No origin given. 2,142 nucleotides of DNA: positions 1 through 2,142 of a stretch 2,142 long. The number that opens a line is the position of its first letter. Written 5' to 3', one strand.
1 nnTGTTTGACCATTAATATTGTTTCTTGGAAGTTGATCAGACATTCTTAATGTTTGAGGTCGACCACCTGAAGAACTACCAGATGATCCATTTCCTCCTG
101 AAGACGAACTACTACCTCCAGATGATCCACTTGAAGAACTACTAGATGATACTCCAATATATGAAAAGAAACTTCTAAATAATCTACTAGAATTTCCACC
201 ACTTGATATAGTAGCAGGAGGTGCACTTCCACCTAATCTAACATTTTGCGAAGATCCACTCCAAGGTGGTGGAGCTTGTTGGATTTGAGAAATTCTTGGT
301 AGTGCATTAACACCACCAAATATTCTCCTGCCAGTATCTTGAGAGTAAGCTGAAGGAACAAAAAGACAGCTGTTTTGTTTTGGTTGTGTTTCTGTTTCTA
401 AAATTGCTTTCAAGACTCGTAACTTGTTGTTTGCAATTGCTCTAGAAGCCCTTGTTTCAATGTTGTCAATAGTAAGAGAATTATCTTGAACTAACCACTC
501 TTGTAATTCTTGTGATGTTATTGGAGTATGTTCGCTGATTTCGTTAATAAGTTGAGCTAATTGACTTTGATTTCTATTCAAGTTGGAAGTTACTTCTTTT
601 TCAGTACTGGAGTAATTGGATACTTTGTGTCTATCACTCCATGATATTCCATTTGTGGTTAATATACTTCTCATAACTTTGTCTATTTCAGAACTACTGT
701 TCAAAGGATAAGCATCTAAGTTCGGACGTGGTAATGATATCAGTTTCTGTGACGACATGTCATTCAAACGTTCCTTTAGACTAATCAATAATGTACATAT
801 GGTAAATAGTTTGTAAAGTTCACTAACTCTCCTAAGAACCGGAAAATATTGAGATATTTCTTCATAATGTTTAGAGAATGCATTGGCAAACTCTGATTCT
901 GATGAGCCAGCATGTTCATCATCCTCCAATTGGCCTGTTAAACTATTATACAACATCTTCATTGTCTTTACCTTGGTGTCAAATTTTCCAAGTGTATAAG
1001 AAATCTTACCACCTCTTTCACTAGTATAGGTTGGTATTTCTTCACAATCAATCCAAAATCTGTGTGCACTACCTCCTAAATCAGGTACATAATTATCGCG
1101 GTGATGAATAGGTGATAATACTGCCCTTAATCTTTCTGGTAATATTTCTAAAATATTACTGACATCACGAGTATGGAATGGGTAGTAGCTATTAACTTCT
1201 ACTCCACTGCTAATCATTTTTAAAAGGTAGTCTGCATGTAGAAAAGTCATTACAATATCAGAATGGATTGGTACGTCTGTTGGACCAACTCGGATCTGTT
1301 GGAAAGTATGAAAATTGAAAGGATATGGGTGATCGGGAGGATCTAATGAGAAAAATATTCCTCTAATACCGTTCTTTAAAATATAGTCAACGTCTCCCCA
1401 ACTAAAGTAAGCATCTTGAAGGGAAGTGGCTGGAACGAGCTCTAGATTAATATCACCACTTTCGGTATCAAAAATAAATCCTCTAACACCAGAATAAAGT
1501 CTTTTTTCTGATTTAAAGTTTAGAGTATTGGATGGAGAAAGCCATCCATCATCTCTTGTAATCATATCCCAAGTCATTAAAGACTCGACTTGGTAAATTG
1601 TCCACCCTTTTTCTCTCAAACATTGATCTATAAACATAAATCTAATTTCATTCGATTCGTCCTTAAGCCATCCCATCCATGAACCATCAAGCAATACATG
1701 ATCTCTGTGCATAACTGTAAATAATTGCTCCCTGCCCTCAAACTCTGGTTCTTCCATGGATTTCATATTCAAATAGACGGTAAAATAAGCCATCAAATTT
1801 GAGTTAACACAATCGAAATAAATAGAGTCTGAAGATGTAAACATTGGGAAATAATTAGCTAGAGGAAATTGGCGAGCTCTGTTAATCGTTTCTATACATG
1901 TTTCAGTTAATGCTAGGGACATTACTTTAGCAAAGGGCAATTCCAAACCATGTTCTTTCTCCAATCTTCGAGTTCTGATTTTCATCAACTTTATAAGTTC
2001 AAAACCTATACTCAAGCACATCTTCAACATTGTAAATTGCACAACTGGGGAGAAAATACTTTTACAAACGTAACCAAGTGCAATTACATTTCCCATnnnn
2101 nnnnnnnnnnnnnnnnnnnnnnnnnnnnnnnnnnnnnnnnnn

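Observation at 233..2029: A 598-codon minus-strand ORF that the supplied ORF track does not list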

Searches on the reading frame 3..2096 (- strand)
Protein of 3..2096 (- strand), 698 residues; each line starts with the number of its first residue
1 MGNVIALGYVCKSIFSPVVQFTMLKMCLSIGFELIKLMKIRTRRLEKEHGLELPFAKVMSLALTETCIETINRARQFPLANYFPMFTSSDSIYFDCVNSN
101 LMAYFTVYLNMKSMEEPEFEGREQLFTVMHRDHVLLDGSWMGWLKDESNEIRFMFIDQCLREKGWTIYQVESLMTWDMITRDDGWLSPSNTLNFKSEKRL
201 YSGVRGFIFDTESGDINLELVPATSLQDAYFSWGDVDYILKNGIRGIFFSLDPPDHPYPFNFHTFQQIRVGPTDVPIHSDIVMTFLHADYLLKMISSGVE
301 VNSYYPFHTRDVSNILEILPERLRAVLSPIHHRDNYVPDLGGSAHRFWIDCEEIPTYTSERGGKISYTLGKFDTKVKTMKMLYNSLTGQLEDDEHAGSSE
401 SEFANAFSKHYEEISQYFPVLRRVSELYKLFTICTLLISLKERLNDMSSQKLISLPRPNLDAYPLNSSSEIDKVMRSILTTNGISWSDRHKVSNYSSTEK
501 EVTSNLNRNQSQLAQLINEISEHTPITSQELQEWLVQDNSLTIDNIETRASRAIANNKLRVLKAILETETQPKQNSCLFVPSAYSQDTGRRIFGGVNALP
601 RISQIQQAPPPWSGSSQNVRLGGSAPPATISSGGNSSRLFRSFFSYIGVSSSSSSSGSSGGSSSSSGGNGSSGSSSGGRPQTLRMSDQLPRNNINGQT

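Call 6: search_protein_families(library=pfam, proteins=[window:3-2096:-], max_evalue=1)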
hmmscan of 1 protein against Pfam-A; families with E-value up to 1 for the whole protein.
window:3-2096:- (698 aa): 0 families

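Call 7: search_solved_structures(query=window:3-2096:-, max_evalue=1, show_alignments=2)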
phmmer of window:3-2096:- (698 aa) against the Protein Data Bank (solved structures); distinct sequences matched with E-value up to 1: 2.
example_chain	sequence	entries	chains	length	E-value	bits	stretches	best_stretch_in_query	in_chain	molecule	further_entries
5nd1_B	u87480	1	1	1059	0.51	11.9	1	600-679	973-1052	Capsid protein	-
4dj3_A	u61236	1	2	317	0.96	11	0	58-155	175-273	Period circadian protein homolog 3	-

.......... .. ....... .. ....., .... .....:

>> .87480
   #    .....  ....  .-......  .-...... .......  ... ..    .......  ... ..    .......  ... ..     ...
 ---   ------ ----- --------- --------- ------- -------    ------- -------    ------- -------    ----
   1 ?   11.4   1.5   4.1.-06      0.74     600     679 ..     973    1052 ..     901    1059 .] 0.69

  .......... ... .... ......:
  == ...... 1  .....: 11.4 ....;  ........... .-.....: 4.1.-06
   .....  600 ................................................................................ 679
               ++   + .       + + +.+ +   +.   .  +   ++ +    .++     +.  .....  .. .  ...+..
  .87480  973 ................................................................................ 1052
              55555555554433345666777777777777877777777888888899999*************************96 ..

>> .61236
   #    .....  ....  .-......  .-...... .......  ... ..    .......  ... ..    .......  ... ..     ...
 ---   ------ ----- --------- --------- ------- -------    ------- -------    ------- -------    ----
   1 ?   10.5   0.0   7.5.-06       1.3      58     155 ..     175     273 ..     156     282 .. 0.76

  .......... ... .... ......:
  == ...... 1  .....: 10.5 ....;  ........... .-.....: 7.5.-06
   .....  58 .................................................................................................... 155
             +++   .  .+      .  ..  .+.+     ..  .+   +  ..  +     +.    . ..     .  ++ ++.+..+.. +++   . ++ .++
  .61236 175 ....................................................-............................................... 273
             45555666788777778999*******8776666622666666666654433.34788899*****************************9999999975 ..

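Call 8: find_homologous_proteins(query=window:3-2096:-, max_evalue=0.001)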
Query window:3-2096:- (698 aa): 2 proteins with E <= 0.001 among 8000 candidates.
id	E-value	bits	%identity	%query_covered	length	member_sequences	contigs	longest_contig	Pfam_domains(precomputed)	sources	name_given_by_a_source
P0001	0.0e+0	1589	100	100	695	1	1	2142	-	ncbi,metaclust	ncbi:predicted protein, partial [Naegleria gruberi]|metaclust:status=active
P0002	5.0e-40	156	27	88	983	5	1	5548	-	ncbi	ncbi:unnamed protein product, partial [Rotaria sp. Silwood2]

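Call 9: search_protein_families(library=ncbifam, proteins=[window:3-2096:-], max_evalue=1)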
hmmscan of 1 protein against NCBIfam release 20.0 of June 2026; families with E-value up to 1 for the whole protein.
window:3-2096:- (698 aa): 0 families

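Call 14: search_protein_families(library=pfam, proteins=[P0002], max_evalue=1)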
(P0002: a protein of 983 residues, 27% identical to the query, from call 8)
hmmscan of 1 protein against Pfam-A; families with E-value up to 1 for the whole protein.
P0002 (983 aa): 0 families

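Call 15: find_encoding_contigs(protein=P0002, flank=10000, max_places=6)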
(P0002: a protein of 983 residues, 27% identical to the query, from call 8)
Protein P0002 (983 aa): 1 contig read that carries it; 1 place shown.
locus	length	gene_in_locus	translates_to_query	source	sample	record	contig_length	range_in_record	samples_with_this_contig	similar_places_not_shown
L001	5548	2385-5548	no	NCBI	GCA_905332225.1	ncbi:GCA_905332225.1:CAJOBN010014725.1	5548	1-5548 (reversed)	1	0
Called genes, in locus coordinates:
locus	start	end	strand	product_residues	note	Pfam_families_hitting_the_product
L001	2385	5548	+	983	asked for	?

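Call 20: search_protein_representatives(protein=window:330-2096:-)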
Query: 589 residues. Proteins with E-value up to 0.001 (for the whole library): 432; up to 1e-10: 343; up to 1e-30: 80. The best 150 are listed.
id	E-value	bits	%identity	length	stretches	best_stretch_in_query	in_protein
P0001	0.0e+00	1352.9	100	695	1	1-589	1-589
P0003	4.3e-54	200.7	33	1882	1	46-556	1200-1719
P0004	1.9e-52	195.3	33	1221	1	42-559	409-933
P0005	5.4e-50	187.2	33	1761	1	84-588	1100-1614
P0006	1.4e-49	185.8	33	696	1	78-510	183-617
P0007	2.1e-48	181.9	32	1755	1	85-586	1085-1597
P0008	2.8e-48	181.5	31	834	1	13-498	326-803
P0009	3.0e-48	181.4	34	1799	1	42-520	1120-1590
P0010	1.2e-47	179.5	34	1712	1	52-502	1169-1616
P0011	3.3e-47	178.0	32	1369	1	54-522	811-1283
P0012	1.2e-45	172.9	37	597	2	90-450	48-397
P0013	3.0e-45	171.5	35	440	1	160-489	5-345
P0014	1.1e-44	169.7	34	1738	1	90-454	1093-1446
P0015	1.4e-44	169.3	33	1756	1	129-586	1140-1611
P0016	1.5e-44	169.2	30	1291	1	69-568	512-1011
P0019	7.5e-43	163.6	31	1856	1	82-562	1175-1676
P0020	1.0e-42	163.1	33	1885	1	131-531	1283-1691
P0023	6.7e-42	160.4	26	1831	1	11-571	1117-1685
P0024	9.9e-42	159.9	33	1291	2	67-333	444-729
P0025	1.2e-41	159.6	36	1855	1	101-442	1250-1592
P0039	4.4e-37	144.6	32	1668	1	83-520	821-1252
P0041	1.2e-36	143.2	35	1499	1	147-475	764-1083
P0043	2.5e-36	142.0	31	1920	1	150-540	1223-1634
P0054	3.1e-34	135.1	36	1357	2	142-393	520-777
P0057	1.1e-33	133.4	34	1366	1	9-492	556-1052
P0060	3.8e-33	131.5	35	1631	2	146-382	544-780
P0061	3.9e-33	131.5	32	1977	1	133-485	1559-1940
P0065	5.9e-33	130.9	30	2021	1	150-553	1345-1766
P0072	4.7e-32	127.9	41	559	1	235-495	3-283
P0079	3.0e-31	125.3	33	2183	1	161-516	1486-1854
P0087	3.0e-30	122.0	34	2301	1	198-435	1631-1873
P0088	3.8e-30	121.6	34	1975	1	135-447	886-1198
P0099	6.9e-29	117.5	33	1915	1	133-438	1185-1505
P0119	2.0e-27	112.7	30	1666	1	67-466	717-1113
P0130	1.3e-26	110.0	38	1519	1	152-432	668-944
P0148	9.4e-26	107.1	34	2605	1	146-438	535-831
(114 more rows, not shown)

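Call 21: search_protein_families(library=pfam, proteins=[P0003, P0004, P0005, P0009, P0016, P0023], max_evalue=0.01)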
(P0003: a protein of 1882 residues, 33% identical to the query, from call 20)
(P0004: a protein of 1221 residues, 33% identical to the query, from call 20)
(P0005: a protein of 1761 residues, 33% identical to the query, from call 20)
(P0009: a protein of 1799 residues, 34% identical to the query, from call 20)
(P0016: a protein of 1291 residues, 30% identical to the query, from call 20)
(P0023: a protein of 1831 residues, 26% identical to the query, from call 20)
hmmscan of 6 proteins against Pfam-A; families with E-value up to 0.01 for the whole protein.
P0003 (1882 aa): 3 families
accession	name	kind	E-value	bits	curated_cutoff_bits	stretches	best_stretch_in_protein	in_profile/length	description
PF00226.36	DnaJ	-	9.3e-20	70.9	27.8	1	21-86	1-63/63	DnaJ domain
PF01363.27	FYVE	-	2.4e-11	44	27.8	1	350-409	4-65/67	FYVE zinc finger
PF07719.23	TPR_2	-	0.00053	20.4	27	0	799-825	5-31/34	Tetratricopeptide repeat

P0004 (1221 aa): 0 families

P0005 (1761 aa): 2 families
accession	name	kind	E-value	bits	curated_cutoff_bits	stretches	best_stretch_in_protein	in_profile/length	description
PF00226.36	DnaJ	-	1.7e-13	50.9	27.8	1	11-69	1-63/63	DnaJ domain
PF01363.27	FYVE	-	2.5e-07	31.1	27.8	1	303-358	7-66/67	FYVE zinc finger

P0009 (1799 aa): 3 families
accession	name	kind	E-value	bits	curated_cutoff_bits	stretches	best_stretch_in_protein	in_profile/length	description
PF00226.36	DnaJ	-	7e-20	71.3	27.8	1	13-78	1-63/63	DnaJ domain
PF01363.27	FYVE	-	1.2e-10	41.7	27.8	1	322-380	5-65/67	FYVE zinc finger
PF07719.23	TPR_2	-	0.0094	16.5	27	0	721-741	4-24/34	Tetratricopeptide repeat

P0016 (1291 aa): 0 families

P0023 (1831 aa): 2 families
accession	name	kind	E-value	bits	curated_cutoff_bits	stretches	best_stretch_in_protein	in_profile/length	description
PF00226.36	DnaJ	-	5.6e-22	78.1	27.8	1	8-64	6-63/63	DnaJ domain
PF01363.27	FYVE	-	7.8e-15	55.2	27.8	1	319-378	3-64/67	FYVE zinc finger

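Call 22: list_cluster_members(proteins=[P0003, P0004, P0005, P0006, P0008, P0009, P0011, P0016, P0087, P0148])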
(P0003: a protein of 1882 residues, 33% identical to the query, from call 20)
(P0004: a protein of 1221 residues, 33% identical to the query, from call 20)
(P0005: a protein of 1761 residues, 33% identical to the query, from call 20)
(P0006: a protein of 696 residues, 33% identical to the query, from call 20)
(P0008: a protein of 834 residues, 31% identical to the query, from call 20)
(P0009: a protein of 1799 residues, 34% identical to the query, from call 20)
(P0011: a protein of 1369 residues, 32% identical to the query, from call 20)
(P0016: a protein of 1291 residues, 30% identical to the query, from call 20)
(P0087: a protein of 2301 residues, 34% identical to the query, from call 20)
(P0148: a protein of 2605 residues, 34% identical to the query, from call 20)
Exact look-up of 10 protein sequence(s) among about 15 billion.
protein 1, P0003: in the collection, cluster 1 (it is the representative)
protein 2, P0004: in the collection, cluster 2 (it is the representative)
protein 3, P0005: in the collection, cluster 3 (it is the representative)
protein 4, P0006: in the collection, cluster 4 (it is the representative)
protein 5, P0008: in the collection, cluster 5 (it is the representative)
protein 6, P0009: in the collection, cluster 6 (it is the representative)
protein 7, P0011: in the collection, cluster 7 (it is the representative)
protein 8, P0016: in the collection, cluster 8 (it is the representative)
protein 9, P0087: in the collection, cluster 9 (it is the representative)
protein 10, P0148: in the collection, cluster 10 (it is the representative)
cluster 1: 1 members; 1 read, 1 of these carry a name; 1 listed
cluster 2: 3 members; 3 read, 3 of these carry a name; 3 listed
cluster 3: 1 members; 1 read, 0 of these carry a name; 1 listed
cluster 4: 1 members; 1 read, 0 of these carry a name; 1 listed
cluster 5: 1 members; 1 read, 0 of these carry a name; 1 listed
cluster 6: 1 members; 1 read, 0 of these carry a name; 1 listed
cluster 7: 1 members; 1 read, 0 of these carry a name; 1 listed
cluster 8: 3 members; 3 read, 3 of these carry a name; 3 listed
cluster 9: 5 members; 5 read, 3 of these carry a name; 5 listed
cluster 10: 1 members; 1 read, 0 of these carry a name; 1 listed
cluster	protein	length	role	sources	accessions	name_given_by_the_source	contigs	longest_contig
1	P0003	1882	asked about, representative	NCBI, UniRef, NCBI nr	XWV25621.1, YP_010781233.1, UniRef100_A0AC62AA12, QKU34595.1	hypothetical protein QJ856_gp0132 [Tupanvirus deep ocean] | Uncharacterized protein n=2 Tax=Tupanvirus TaxID=2094720 RepID=A0AC62AA12_9VIRU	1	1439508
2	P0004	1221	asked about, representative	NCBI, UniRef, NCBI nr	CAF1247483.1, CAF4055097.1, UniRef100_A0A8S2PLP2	unnamed protein product [Didymodactylos carnosus] | Uncharacterized protein n=1 Tax=Didymodactylos carnosus TaxID=1234261 ...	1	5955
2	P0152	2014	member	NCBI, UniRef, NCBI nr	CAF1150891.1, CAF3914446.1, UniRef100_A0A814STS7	unnamed protein product [Didymodactylos carnosus] | J domain-containing protein n=1 Tax=Didymodactylos carnosus TaxID=1234261 ...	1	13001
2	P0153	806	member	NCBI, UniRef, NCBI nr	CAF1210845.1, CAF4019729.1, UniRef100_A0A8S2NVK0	unnamed protein product [Didymodactylos carnosus] | J domain-containing protein n=1 Tax=Didymodactylos carnosus TaxID=1234261 ...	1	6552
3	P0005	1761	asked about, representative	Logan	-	-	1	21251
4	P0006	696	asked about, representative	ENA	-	-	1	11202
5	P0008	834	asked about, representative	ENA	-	-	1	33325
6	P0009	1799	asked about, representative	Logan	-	-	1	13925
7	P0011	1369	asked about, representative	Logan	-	-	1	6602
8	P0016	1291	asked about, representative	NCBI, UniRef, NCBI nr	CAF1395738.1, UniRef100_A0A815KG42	unnamed protein product [Adineta ricciae] | Uncharacterized protein n=1 Tax=Adineta ricciae TaxID=249248 RepID=A0A815KG42_ADIRI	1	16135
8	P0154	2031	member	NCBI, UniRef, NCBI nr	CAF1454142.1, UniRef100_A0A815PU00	unnamed protein product [Adineta ricciae] | Uncharacterized protein n=2 Tax=Adineta ricciae TaxID=249248 RepID=A0A815PU00_ADIRI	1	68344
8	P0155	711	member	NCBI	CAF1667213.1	unnamed protein product, partial [Adineta ricciae]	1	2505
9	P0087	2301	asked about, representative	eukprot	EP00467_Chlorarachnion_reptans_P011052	CAMPEP_0114515296 /NCGR_PEP_ID=MMETSP0109-20121206/16654_1 /TAXON_ID=29199 ...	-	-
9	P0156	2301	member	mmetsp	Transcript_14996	Transcript_14996/g.36713 ORF Transcript_14996/g.36713 Transcript_14996/m.36713 ...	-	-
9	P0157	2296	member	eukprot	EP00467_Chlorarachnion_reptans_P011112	CAMPEP_0114501118 /NCGR_PEP_ID=MMETSP0109-20121206/8328_1 /TAXON_ID=29199 ...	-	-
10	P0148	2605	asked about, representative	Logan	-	-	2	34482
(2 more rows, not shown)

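Call 25: find_homologous_proteins(query=A1, max_evalue=0.00001)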
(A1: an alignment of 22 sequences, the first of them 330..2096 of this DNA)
Query A1 (22 sequences) (589 aa, profile of the alignment): 2 proteins with E <= 0.00001 among 8000 candidates.
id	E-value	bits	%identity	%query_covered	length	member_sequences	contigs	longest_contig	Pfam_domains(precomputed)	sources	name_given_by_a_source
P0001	1.4e-153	531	100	100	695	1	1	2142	-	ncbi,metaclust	ncbi:predicted protein, partial [Naegleria gruberi]|metaclust:status=active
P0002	1.6e-153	531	30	75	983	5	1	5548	-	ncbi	ncbi:unnamed protein product, partial [Rotaria sp. Silwood2]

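Call 29: search_protein_families(library=pfam, proteins=[P0148, P0087, P0079, P0061], max_evalue=0.01)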
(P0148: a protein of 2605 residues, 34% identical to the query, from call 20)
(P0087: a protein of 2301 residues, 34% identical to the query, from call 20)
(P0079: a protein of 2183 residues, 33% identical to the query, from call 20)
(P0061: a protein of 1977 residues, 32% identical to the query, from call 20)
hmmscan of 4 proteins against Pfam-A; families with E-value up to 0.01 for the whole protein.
P0148 (2605 aa): 1 family
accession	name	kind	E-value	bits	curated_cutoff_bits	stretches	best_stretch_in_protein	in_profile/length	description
PF00226.36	DnaJ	-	2.7e-13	50.2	27.8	1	5-62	2-63/63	DnaJ domain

P0087 (2301 aa): 3 families
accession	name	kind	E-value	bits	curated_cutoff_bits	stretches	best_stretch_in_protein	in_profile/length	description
PF00226.36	DnaJ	-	1.3e-20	73.7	27.8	1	60-126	2-63/63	DnaJ domain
PF00169.35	PH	-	3.8e-12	47.1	25.1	1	400-502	2-104/105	PH domain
PF01363.27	FYVE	-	0.0043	17.6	27.8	0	545-607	7-63/67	FYVE zinc finger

P0079 (2183 aa): 2 families
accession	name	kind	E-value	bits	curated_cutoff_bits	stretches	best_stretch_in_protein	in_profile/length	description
PF00226.36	DnaJ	-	1.6e-14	54.2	27.8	1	64-125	1-61/63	DnaJ domain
PF01363.27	FYVE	-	2e-11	44.3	27.8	1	385-448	2-64/67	FYVE zinc finger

P0061 (1977 aa): 2 families
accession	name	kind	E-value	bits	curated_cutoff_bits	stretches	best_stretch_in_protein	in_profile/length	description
PF01363.27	FYVE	-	2.6e-06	27.9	27.8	1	479-531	8-62/67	FYVE zinc finger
PF00226.36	DnaJ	-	2.2e-05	24.9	27.8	1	80-144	1-63/63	DnaJ domain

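Call 30: search_protein_families(library=pfam, proteins=[P0054, P0060, P0041, P0039, P0088, P0024], max_evalue=0.01)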
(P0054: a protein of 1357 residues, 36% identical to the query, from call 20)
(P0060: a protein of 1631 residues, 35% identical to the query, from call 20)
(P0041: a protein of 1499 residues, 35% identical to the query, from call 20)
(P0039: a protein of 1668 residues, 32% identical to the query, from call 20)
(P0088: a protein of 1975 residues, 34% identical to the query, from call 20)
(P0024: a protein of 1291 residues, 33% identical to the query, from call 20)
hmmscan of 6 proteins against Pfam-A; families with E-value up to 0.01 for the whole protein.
P0054 (1357 aa): 2 families
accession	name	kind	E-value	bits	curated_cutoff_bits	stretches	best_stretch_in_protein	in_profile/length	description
PF00226.36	DnaJ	-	1e-19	70.8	27.8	1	3-61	1-63/63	DnaJ domain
PF14412.12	AHH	-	2.5e-11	44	22.3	1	1238-1334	15-107/111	A nuclease family of the HNH/ENDO VII superfamily with conserved AHH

P0060 (1631 aa): 1 family
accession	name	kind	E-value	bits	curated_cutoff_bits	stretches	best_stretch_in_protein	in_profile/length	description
PF00226.36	DnaJ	-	3.3e-20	72.4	27.8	1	3-69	1-63/63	DnaJ domain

P0041 (1499 aa): 0 families

P0039 (1668 aa): 3 families
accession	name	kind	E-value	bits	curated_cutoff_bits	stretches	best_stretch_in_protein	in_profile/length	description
PF00226.36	DnaJ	-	7e-22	77.8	27.8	1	12-73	1-63/63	DnaJ domain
PF01363.27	FYVE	-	1.4e-07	31.9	27.8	1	282-340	8-66/67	FYVE zinc finger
PF02318.22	FYVE_2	-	0.00044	20.9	27.2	1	271-338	44-103/118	FYVE-type zinc finger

P0088 (1975 aa): 3 families
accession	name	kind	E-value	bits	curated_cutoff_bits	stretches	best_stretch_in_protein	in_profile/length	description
PF02816.24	Alpha_kinase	-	1.3e-23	84.5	21.3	1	1745-1943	1-177/185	Alpha-kinase family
PF01363.27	FYVE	-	1.7e-17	63.7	27.8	1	305-367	2-63/67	FYVE zinc finger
PF00226.36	DnaJ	-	8.1e-15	55.1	27.8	1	36-103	1-63/63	DnaJ domain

P0024 (1291 aa): 0 families

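Call 31: list_cluster_members(proteins=[P0054, P0060, P0041, P0039, P0088, P0024, P0079, P0061, P0019, P0043])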
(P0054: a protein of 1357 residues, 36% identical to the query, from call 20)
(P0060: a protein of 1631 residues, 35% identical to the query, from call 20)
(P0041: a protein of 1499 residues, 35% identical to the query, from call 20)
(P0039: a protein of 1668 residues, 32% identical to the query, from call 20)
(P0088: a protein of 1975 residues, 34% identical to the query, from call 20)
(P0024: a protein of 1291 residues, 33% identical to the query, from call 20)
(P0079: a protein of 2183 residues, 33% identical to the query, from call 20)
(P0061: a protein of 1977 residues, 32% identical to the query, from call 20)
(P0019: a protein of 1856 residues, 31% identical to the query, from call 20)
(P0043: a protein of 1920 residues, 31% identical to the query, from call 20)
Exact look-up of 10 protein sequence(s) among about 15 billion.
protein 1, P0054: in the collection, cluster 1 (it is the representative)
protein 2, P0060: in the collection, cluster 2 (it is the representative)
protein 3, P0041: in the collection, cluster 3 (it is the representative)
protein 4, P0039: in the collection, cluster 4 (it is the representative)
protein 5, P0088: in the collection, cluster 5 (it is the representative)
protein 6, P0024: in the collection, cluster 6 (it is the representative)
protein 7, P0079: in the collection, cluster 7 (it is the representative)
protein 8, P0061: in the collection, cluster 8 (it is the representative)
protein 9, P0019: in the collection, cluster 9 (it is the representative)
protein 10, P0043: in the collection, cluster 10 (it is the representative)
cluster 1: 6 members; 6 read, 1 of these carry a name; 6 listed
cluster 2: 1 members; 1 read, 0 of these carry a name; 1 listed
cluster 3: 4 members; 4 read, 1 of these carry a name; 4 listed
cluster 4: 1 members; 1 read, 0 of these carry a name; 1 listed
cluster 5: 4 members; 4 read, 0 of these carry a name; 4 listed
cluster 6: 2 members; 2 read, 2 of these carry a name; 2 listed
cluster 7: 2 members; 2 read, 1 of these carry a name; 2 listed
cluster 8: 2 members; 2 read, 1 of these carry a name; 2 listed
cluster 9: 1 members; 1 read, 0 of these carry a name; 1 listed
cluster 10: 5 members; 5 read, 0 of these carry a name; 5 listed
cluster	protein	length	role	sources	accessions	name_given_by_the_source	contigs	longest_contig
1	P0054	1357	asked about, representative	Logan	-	-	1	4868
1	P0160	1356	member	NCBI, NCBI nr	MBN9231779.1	MAG: DnaJ domain-containing protein [Legionella sp.] | DnaJ domain-containing protein [Legionella sp.]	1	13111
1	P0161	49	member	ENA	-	-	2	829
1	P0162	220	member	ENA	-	-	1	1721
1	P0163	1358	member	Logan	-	-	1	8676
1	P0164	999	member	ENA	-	-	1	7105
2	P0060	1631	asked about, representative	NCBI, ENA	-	-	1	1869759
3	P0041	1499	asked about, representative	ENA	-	-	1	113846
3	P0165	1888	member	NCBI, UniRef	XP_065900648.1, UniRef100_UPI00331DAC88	uncharacterized protein [Dysidea avara] | uncharacterized protein n=1 Tax=Dysidea avara TaxID=196820 RepID=UPI00331DAC88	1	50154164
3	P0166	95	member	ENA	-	-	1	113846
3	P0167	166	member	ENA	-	-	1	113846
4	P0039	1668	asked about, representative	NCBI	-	-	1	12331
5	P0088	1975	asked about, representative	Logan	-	-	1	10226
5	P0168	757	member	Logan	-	-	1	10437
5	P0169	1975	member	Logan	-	-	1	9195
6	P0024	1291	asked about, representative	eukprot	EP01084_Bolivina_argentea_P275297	469469_1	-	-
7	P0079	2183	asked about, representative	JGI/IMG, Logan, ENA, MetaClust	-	\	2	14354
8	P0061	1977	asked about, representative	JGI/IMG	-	hypothetical protein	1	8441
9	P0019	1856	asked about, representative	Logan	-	-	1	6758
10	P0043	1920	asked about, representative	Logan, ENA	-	-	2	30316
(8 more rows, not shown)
